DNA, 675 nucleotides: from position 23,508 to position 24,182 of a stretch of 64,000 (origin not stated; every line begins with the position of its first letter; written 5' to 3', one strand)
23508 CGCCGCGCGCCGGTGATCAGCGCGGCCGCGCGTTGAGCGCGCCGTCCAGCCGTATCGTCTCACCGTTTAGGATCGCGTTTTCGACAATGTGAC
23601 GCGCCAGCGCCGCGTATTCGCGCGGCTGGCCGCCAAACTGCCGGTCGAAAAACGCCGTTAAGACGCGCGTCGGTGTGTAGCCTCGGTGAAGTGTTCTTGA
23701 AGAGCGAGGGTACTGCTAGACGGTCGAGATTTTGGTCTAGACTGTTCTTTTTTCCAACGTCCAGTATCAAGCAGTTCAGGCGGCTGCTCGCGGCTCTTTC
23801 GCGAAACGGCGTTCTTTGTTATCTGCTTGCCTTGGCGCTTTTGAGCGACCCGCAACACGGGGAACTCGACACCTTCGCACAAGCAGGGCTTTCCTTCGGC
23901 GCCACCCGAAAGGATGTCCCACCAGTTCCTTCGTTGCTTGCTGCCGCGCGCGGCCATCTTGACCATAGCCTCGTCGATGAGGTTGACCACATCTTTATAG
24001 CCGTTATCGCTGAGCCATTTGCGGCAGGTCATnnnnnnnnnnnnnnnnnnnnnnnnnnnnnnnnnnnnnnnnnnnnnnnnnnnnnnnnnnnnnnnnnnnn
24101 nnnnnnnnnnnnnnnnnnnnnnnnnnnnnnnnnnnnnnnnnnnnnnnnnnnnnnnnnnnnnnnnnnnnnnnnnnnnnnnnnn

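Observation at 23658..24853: Translationally coupled gene pair of unknown family riding with the R-M module (274 aa with acidic tail, plus 124 aa)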

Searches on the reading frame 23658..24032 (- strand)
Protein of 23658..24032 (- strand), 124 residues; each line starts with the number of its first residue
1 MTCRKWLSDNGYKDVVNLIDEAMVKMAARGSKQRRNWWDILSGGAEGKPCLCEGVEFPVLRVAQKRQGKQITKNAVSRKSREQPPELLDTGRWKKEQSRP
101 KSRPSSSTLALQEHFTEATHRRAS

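Call 3: search_protein_families(library=pfam, proteins=[window:23658-24032:-], max_evalue=1)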
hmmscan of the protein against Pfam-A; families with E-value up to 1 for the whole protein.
window:23658-24032:- (124 aa): 0 families

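Call 4: search_protein_families(library=padloc, proteins=[window:23658-24032:-], max_evalue=1)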
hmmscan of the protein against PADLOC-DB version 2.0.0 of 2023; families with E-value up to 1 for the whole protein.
window:23658-24032:- (124 aa): 0 families

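Call 5: search_protein_families(library=ncbifam, proteins=[window:23658-24032:-], max_evalue=1)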
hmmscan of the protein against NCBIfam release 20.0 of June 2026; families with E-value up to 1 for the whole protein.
window:23658-24032:- (124 aa): 0 families

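Call 7: search_protein_families(library=phrogs, proteins=[window:23658-24032:-], max_evalue=1)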
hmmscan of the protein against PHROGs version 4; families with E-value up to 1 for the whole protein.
window:23658-24032:- (124 aa): 0 families
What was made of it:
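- Checked: There are no hits in Pfam, NCBIfam, PADLOC or PHROGs (calls 3, 4, 5, 7).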

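Call 9: search_solved_structures(query=window:23658-24032:-, max_evalue=10)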
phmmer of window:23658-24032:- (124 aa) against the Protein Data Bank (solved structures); distinct sequences matched with E-value up to 10: 0.

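Call 18: find_homologous_proteins(query=window:23658-24032:-, max_evalue=0.001)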
Query window:23658-24032:- (124 aa): 129 proteins with E <= 0.001 among 134 candidates; the best 120 are listed.
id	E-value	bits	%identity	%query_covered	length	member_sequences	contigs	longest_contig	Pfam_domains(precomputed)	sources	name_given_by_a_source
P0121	7.4e-78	276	100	100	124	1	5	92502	-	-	-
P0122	2.0e-64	233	85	100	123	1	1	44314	-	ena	-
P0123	3.8e-61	222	82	100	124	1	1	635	-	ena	-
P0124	5.1e-57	209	76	100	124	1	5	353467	-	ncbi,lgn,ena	-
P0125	3.8e-51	190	67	100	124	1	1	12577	-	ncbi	-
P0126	2.3e-50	188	68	100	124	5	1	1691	-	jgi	-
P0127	5.5e-49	183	81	78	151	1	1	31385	-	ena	-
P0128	3.7e-48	180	65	100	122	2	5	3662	-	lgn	-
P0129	9.0e-45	170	64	100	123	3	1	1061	-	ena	-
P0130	1.1e-44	169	63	100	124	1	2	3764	-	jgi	jgi:hypothetical protein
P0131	2.9e-44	168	67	92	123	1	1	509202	-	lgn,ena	-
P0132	7.5e-43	163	60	100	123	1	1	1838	-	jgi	-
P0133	9.2e-43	163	66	86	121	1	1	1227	-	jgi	-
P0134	1.1e-42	163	74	77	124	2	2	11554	-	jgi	jgi:hypothetical protein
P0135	1.9e-42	162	71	83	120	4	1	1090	-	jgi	-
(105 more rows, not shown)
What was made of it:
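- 23658..24032 (-): Gene B (124 aa), overlapping A by ATGA. The conserved basic core is residues 1-93 (23754-24032, pI 9.7). A variable basic tail follows. 129 homologues (call 18).
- Checked: B has 129 homologues (call 18).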

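Call 43: search_solved_structures(query=A2, max_evalue=10)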
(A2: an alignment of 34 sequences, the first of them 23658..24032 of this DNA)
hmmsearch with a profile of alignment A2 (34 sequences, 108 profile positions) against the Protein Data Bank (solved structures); distinct sequences matched with E-value up to 10: 1.
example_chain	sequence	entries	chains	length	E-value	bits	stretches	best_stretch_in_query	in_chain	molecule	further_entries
8hdv_A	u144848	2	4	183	1.8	12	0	7-33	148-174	De novo design cavitated protein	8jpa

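Call 51: predict_structure(alignment_id=A2)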
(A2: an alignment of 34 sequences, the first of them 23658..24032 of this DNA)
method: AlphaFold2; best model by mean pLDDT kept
length: 124 residues; sequences in the alignment: 34
mean_pLDDT: 70.2   pTM: 0.52
mean pLDDT of the five models: 70.2, 67.4, 67.2, 65.3, 62.6
residues with pLDDT >= 90: 1; 70-90: 76; 50-70: 16; < 50: 31
segments of 3 or more residues with pLDDT < 50: 96-122
pLDDT, mean of each block of 10 residues (from residue 1): 81 88 86 81 82 84 83 78 57 47 40 42 51
secondary structure, 60 per line:
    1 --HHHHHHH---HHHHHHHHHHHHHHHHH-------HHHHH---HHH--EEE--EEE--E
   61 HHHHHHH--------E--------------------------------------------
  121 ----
elements in order: H3-9 H13-29 H37-41 E50-52 E55-57 H61-67
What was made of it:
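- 23658..24032 (-): AF2 gives three helices, a beta-hairpin and a helix, with pLDDT about 80 in the core (call 51).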

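Call 55: fold_search(model_id=the predicted structure, library=pdb)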
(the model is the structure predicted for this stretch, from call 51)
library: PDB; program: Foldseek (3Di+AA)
matches with E <= 10: 6; with E <= 0.001: 0
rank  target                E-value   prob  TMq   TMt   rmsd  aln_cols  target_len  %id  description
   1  8wxk_B                3.6e+00  0.01  0.12  0.06  12.6        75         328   21  Crystal Structure of UDP-Glucose 4-Epimerase (all4713) with UDP-glucose and NAD from Nostoc sp. PCC 7120 (released 2024-10-30)
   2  8wxk_C                5.4e+00  0.01  0.12  0.06  12.7        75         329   21  Crystal Structure of UDP-Glucose 4-Epimerase (all4713) with UDP-glucose and NAD from Nostoc sp. PCC 7120 (released 2024-10-30)
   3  9pl2_A                6.7e+00  0.01  0.12  0.13  10.2        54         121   13  Crystal structure of a SnoaL-like domain-containing protein from Mycobacterium ulcerans (released 2025-07-23)
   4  7ped_A                8.2e+00  0.01  0.12  0.10  17.6       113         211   13  DEPTOR DEP domain tandem (DEPt) (released 2021-09-08)
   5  7ung_T                8.7e+00  0.02  0.21  0.07   4.6        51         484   18  48-nm repeat of the human respiratory doublet microtubule (released 2022-10-05)
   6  9a40_F                1.0e+01  0.01  0.15  0.13  26.2       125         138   14  model of Cullin4 (released 2024-09-18)
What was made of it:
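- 23658..24032 (-): No PDB fold match (call 55).
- On R-M controller (C) protein (B as the controller): There is no PDB sequence or fold match (calls 9, 43, 55).
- No HTH model hits B (calls 3, 43, 55).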
